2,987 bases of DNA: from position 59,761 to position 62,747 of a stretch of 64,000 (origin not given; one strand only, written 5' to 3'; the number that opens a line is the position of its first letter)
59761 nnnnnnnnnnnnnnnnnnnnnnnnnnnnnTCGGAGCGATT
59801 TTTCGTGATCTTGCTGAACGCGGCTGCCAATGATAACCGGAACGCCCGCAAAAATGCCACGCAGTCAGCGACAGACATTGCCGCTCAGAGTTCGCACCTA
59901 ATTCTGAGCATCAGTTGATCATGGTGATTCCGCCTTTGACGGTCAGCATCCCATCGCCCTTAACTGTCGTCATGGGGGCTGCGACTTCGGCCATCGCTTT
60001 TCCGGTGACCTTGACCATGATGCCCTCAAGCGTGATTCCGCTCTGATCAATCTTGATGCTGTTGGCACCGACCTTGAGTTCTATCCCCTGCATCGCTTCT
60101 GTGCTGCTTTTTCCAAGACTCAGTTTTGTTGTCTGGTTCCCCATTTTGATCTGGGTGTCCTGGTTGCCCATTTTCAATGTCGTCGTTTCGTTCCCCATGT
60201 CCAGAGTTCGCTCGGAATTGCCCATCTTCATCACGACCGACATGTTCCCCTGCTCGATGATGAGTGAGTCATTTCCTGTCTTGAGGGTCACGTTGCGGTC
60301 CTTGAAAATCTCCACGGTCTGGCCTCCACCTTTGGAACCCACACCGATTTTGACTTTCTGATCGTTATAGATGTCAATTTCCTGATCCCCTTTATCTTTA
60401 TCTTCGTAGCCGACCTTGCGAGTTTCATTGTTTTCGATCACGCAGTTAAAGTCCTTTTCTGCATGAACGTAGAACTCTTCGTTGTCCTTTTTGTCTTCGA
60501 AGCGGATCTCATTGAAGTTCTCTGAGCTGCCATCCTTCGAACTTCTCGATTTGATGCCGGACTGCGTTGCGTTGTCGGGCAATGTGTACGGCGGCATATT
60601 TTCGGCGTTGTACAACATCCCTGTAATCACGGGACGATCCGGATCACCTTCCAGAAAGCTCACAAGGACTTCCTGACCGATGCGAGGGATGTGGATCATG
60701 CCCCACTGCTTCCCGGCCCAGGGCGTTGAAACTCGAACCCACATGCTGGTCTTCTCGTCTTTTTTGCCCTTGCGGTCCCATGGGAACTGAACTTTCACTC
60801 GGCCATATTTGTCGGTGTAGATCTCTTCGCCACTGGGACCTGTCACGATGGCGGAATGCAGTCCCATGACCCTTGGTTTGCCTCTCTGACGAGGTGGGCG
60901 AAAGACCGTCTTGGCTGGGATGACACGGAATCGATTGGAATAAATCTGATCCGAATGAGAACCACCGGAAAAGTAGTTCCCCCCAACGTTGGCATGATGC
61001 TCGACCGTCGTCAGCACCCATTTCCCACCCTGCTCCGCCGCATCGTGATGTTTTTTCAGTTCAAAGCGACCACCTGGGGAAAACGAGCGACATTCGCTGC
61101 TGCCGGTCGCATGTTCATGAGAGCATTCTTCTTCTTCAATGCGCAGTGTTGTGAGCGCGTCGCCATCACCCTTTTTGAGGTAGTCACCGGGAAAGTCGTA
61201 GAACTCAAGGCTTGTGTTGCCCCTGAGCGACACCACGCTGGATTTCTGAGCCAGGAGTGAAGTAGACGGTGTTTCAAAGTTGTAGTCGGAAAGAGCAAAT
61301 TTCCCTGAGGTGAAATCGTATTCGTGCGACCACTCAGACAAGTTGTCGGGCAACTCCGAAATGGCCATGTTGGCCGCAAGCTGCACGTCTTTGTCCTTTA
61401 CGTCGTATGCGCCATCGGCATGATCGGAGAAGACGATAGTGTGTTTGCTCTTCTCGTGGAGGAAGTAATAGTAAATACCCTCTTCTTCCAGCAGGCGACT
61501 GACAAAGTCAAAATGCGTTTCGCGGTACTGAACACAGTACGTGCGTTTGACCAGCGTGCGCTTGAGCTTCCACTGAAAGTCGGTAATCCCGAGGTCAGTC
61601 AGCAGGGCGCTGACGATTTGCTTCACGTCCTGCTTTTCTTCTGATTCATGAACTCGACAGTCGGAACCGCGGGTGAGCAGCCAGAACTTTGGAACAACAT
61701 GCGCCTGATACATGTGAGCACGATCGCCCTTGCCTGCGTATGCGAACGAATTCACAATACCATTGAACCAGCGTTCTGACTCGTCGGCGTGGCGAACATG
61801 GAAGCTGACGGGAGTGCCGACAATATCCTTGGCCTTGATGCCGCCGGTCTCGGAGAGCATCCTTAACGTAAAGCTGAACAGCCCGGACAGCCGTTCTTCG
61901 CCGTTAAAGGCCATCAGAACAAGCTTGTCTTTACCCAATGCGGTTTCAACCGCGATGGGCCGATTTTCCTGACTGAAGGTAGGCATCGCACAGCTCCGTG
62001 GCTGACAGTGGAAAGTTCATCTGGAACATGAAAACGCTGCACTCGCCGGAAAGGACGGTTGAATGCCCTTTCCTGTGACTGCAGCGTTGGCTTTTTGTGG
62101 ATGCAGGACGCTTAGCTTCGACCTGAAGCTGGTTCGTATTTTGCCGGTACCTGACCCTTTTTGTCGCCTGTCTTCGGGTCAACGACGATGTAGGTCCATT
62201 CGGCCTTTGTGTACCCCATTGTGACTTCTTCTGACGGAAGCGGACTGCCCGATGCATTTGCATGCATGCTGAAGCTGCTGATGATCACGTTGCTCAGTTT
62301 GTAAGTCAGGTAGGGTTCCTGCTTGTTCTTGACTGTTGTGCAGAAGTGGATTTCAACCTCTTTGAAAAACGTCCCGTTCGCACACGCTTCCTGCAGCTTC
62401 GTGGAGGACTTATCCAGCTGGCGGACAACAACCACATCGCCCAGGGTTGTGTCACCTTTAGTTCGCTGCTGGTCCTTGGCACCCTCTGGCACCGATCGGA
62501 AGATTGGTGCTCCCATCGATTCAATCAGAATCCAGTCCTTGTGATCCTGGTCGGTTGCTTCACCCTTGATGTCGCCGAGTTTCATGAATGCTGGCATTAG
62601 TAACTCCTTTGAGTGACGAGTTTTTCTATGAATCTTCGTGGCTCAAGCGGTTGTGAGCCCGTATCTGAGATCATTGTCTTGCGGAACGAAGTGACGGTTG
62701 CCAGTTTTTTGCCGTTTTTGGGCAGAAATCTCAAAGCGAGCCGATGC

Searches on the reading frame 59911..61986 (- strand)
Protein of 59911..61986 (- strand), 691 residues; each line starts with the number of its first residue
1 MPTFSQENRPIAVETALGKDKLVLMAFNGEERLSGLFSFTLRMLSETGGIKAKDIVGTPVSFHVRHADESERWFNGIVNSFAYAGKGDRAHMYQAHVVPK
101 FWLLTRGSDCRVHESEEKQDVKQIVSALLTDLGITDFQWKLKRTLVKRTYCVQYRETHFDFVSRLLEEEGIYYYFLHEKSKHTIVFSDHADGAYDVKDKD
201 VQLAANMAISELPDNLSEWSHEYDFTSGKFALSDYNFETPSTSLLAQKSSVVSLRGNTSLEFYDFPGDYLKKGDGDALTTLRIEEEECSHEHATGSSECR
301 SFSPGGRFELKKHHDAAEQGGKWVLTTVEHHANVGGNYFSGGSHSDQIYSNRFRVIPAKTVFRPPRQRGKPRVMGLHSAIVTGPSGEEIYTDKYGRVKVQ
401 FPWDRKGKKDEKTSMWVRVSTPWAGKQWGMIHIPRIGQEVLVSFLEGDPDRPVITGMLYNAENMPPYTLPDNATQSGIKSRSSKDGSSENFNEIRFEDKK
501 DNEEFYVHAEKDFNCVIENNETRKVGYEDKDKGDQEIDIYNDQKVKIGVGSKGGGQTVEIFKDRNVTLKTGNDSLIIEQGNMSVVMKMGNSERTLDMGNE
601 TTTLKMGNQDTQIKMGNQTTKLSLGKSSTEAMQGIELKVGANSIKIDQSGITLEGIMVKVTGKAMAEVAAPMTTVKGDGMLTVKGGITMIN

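Call 8: search_protein_families(library=pfam, proteins=[window:59911-61986:-], max_evalue=0.001)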
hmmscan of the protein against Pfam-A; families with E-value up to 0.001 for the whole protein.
window:59911-61986:- (691 aa): 4 families
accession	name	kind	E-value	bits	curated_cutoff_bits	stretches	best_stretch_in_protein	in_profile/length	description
PF05954.17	Phage_GPD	-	2.6e-84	283.4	30.1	1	30-333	1-302/305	Phage tail baseplate hub (GPD)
PF22178.3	Gp5_trimer_C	-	5.4e-19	68.8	30.9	1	476-578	1-98/112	Bacteriophage T4 gp5 C-terminal trimerisation domain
PF04717.18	Phage_base_V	-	8e-18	65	23.8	1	391-459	11-75/75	Type VI secretion system/phage-baseplate injector OB domain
PF20093.5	DUF6484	-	8.7e-06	26.8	27.6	1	434-458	37-61/61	Domain of unknown function (DUF6484)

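Call 15: find_encoding_contigs(protein=window:59911-61986:-, flank=10000, max_places=4)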
Protein window:59911-61986:- (691 aa): 1 contig read that carries it; 1 place shown.
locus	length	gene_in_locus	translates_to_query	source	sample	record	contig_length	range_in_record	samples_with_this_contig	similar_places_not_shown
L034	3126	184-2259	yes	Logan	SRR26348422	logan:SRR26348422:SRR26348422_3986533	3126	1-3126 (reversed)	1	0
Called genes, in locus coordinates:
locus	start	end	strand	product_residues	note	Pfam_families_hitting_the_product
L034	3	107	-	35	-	?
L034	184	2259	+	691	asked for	PF05954:Phage_GPD, PF04717:Phage_base_V, PF20093:DUF6484 (faint), PF22178:Gp5_trimer_C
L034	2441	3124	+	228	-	?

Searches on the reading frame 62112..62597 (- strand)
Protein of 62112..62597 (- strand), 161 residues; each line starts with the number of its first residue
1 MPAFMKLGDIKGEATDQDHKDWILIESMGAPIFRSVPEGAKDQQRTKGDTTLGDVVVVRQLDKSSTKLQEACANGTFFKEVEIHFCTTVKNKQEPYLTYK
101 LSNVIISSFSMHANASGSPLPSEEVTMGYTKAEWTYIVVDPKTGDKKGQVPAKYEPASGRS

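Call 36: search_protein_families(library=pfam, proteins=[window:62112-62597:-], max_evalue=0.01)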
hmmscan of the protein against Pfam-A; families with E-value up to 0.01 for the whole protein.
window:62112-62597:- (161 aa): 1 family
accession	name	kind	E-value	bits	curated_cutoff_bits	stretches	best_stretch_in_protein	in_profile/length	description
PF05638.18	T6SS_HCP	-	1.3e-34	119.7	23.5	1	4-136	1-129/129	Type VI secretion system effector, Hcp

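Call 61: find_encoding_contigs(protein=window:62112-62597:-, flank=10000, max_places=5)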
Protein window:62112-62597:- (161 aa): 2 contigs read that carry it; 2 places shown.
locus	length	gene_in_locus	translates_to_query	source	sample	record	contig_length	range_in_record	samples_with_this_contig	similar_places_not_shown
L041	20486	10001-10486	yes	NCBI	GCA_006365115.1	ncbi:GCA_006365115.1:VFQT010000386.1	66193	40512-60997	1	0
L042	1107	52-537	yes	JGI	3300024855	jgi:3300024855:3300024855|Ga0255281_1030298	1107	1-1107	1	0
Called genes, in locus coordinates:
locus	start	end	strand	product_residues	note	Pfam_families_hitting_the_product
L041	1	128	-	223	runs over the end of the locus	-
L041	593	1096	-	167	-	PF12796:Ank_2, PF13637:Ank_4 (weak), PF13857:Ank_5 (weak), PF00023:Ank (weak), PF13637:Ank_4 (weak), PF12796:Ank_2, PF13857:Ank_5, PF00023:Ank (weak), +1 more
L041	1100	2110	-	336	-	PF14410:GH-E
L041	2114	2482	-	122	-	-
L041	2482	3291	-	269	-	PF13665:Tox-PAAR-like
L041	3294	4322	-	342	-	PF09937:DUF2169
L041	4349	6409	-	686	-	PF05954:Phage_GPD, PF04717:Phage_base_V, PF22178:Gp5_trimer_C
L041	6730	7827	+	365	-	-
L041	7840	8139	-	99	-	PF05488:PAAR_motif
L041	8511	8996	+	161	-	PF05638:T6SS_HCP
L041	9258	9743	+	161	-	PF05638:T6SS_HCP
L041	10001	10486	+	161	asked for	PF05638:T6SS_HCP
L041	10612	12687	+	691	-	PF05954:Phage_GPD, PF04717:Phage_base_V, PF20093:DUF6484 (faint), PF22178:Gp5_trimer_C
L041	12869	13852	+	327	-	PF16697:Yop-YscD_cpl, PF00498:FHA, PF22011:DUF6931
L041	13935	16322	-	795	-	PF02321:OEP (weak)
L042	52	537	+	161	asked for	PF05638:T6SS_HCP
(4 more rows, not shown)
